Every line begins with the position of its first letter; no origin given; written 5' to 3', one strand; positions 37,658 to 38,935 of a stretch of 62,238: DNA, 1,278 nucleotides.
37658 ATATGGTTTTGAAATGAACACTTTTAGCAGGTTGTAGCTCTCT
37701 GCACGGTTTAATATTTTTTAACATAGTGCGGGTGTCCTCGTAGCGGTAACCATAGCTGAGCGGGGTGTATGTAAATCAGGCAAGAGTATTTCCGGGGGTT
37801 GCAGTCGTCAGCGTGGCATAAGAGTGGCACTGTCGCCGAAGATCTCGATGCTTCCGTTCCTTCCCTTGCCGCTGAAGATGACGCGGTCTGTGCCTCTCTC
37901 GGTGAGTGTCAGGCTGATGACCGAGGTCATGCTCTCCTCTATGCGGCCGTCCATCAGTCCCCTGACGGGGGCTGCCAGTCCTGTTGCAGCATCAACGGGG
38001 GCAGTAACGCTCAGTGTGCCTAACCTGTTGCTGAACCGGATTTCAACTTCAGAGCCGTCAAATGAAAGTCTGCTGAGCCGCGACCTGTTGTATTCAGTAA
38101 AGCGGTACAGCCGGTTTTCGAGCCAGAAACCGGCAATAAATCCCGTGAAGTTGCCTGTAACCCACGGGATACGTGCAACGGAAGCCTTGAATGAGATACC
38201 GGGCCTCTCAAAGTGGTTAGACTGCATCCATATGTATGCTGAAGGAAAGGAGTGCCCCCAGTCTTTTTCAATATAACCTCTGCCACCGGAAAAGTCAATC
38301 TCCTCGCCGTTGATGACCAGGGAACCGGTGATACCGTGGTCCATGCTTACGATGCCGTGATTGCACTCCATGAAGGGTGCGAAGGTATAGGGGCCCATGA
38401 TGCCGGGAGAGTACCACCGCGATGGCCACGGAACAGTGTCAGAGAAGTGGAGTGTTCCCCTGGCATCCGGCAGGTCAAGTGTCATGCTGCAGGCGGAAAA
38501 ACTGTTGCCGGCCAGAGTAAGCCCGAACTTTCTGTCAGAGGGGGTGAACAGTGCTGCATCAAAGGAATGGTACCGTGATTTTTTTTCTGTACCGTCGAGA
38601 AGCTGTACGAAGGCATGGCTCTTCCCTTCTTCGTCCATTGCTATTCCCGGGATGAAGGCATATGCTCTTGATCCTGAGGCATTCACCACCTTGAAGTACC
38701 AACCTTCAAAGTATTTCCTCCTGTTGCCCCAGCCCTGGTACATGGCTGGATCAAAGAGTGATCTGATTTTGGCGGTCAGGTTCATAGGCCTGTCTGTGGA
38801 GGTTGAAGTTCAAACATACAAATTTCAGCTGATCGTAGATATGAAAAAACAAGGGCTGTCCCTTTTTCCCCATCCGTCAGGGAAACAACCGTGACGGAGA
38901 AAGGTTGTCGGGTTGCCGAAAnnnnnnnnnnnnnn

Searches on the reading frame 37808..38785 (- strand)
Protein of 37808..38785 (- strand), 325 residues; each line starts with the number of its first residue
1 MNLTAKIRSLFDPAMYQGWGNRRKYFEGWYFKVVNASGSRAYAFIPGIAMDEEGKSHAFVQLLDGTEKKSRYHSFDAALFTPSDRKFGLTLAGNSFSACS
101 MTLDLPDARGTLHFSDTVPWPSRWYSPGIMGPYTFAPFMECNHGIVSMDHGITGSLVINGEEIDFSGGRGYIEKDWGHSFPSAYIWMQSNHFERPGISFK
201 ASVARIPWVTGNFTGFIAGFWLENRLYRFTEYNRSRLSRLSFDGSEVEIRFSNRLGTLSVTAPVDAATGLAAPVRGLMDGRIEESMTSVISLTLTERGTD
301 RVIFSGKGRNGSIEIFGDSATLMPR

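Call 7: search_protein_families(library=pfam, proteins=[window:37808-38785:-])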
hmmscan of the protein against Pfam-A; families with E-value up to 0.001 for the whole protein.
window:37808-38785:- (325 aa): 1 family
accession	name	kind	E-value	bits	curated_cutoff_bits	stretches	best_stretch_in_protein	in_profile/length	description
PF14249.11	Tocopherol_cycl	-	8.2e-21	74.9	26.6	2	133-317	149-335/335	Tocopherol cyclase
